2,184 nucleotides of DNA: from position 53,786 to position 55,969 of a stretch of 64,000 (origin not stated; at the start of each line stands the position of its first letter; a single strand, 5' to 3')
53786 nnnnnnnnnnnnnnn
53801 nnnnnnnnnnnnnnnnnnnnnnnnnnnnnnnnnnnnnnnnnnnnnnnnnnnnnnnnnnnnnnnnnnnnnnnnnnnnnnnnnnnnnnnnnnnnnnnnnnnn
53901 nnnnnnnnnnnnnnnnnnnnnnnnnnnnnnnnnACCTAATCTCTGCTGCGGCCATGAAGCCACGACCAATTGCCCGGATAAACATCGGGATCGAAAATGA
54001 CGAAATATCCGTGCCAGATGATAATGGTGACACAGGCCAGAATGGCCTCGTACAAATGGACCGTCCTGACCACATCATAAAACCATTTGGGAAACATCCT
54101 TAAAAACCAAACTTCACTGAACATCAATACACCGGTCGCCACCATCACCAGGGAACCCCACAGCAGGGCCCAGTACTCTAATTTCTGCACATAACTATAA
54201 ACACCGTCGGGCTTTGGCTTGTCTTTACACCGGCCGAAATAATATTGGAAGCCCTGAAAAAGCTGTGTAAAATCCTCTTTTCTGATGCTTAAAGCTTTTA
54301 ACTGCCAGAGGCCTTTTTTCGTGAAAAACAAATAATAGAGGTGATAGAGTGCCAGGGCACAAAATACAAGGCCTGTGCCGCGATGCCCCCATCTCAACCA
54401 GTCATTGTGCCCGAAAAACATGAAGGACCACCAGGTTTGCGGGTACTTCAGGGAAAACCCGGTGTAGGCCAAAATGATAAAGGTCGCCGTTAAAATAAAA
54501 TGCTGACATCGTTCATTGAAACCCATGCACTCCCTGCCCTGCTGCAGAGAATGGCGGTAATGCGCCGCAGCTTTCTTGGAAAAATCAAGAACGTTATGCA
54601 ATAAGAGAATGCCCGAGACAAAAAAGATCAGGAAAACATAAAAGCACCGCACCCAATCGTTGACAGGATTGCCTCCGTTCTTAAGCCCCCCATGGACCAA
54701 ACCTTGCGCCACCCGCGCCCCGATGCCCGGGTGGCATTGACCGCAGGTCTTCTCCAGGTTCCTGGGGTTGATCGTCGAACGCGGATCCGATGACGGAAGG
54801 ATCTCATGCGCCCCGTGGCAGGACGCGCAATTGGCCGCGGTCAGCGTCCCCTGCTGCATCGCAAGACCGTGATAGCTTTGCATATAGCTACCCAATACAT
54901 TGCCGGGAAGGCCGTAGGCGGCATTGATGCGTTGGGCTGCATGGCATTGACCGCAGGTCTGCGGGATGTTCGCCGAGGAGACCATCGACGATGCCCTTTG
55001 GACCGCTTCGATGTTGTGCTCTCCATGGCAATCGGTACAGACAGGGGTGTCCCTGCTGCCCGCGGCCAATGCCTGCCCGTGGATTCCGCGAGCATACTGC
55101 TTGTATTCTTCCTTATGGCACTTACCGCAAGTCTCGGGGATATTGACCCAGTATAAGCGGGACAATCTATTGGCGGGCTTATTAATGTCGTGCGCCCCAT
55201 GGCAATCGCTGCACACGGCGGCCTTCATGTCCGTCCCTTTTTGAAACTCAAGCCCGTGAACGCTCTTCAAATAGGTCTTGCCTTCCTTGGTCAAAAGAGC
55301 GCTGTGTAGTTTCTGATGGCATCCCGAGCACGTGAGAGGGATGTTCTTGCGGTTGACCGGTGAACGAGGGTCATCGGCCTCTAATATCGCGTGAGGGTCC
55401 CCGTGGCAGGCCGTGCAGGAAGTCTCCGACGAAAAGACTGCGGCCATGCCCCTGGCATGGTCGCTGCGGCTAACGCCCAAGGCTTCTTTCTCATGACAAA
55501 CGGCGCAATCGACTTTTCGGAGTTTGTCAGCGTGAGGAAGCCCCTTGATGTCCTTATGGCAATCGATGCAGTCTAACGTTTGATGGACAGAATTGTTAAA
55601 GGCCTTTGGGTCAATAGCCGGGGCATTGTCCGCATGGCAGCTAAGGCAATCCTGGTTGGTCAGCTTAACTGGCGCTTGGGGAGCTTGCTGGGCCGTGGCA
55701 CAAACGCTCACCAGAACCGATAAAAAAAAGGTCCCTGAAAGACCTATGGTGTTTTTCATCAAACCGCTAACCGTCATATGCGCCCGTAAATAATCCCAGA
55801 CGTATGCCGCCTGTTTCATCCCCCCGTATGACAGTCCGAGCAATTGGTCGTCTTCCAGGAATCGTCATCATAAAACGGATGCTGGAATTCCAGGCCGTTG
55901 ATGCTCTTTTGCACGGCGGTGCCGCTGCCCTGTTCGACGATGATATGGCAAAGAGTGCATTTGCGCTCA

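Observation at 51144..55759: Two tandem paralogous fusions of very large multihaem cytochrome c domains (19 and 11 haems) to a cytochrome-b membrane domain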

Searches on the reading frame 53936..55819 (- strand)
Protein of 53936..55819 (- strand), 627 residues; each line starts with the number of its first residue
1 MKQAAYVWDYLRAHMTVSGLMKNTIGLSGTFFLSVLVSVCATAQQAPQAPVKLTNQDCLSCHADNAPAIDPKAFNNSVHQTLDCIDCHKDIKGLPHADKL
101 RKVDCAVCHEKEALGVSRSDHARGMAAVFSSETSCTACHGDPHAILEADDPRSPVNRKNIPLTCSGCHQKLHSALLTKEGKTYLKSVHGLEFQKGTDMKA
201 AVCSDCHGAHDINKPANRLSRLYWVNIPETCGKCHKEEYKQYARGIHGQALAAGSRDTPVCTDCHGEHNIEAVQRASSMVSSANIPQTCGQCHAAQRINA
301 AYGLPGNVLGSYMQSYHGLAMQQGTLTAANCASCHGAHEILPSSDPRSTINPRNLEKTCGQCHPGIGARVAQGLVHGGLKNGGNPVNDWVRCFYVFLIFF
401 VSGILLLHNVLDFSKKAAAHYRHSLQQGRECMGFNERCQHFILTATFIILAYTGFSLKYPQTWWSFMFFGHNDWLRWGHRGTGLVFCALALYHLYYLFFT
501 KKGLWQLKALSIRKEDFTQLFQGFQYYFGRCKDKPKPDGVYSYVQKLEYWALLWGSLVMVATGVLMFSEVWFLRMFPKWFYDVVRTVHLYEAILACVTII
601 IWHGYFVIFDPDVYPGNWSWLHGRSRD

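Call 4: search_protein_families(library=pfam, proteins=[window:53936-55819:-], max_evalue=0.01)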
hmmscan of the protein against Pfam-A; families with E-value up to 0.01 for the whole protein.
window:53936-55819:- (627 aa): 9 families
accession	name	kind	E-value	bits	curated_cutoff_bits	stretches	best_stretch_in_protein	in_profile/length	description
PF14522.11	Cytochrome_C7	-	1.8e-19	69.7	24.8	3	96-169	5-67/67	Cytochrome c7 and related cytochrome c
PF01292.26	Ni_hydr_CYTB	-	1e-14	55.1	30.1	1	436-610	6-165/179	Prokaryotic cytochrome b561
PF09699.15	Paired_CXXCH_1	-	1.9e-12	47.1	20.6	2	200-238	6-39/41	Doubled CXXCH motif (Paired_CXXCH_1)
PF14537.11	Cytochrom_c3_2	-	3.7e-12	47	25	1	80-140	5-65/79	Cytochrome c3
PF22113.1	Mtrc-MtrF_II-IV_dom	-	2e-10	40.9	30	3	54-210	5-166/176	Outer membrane cytochrome MtrC/MtrF-like, domains II/IV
PF02085.21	Cytochrom_CIII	-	5.2e-07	30.4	22.9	1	71-168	20-101/101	Class III cytochrome C family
PF14358.11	DUF4405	-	1.1e-06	29.5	26.7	1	440-496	3-64/66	Domain of unknown function (DUF4405)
PF03264.19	Cytochrom_NNT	-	0.00073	19.8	24.1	0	49-91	119-167/174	NapC/NirT cytochrome c family, N-terminal region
PF22678.1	Cytochrom_c_NrfB-like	-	0.00083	20.2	27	0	43-89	21-66/89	Cytochrome c-type protein NrfB-like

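Call 5: search_protein_families(library=ncbifam, proteins=[window:53936-55819:-], max_evalue=0.01)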
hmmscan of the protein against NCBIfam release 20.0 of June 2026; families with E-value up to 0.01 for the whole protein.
window:53936-55819:- (627 aa): 9 families
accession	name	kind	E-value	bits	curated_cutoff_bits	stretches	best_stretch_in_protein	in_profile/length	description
TIGR03508.1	decahem_SO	subfamily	3.1e-13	49.8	192.2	2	43-170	58-176/258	DmsE family decaheme c-type cytochrome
TIGR01583.1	formate-DH-gamm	equivalog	6.9e-12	45.8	115.85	1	435-609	8-171/204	formate dehydrogenase subunit gamma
TIGR04257.1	nanowire_3heme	domain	3.3e-10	40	40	1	327-366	22-61/75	c(7)-type cytochrome triheme domain-containing protein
NF008659.0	PRK11659.1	equivalog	1.6e-08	34.5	184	1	229-364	47-168/188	cytochrome c nitrite reductase pentaheme subunit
TIGR02125.1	CytB-hydogenase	equivalog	9.2e-08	31.8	121.5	1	437-581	8-157/212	Ni/Fe-hydrogenase, b-type cytochrome subunit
TIGR03153.1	cytochr_NrfH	equivalog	2.6e-06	27.5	134.2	1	48-92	95-137/138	cytochrome c nitrite reductase small subunit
TIGR03146.1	cyt_nit_nrfB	equivalog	4.7e-05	23.7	166.6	0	229-364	12-142/145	cytochrome c nitrite reductase pentaheme subunit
NF007558.0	PRK10179.1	equivalog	0.00032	20.4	339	1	434-604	12-170/217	formate dehydrogenase-N subunit gamma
NF047727.1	4hemeCytCCctA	equivalog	0.0025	17.9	180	0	32-113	14-94/109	tetraheme c-type cytochrome CctA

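Call 8: search_solved_structures(query=window:53936-55819:-, max_evalue=0.01, show_alignments=0)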
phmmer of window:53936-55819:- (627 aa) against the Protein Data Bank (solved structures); distinct sequences matched with E-value up to 0.01: 1.
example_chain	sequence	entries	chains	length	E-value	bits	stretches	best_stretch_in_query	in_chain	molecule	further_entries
19hc_A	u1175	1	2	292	0.0019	19.6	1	39-111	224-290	PROTEIN (NINE-HAEM CYTOCHROME C)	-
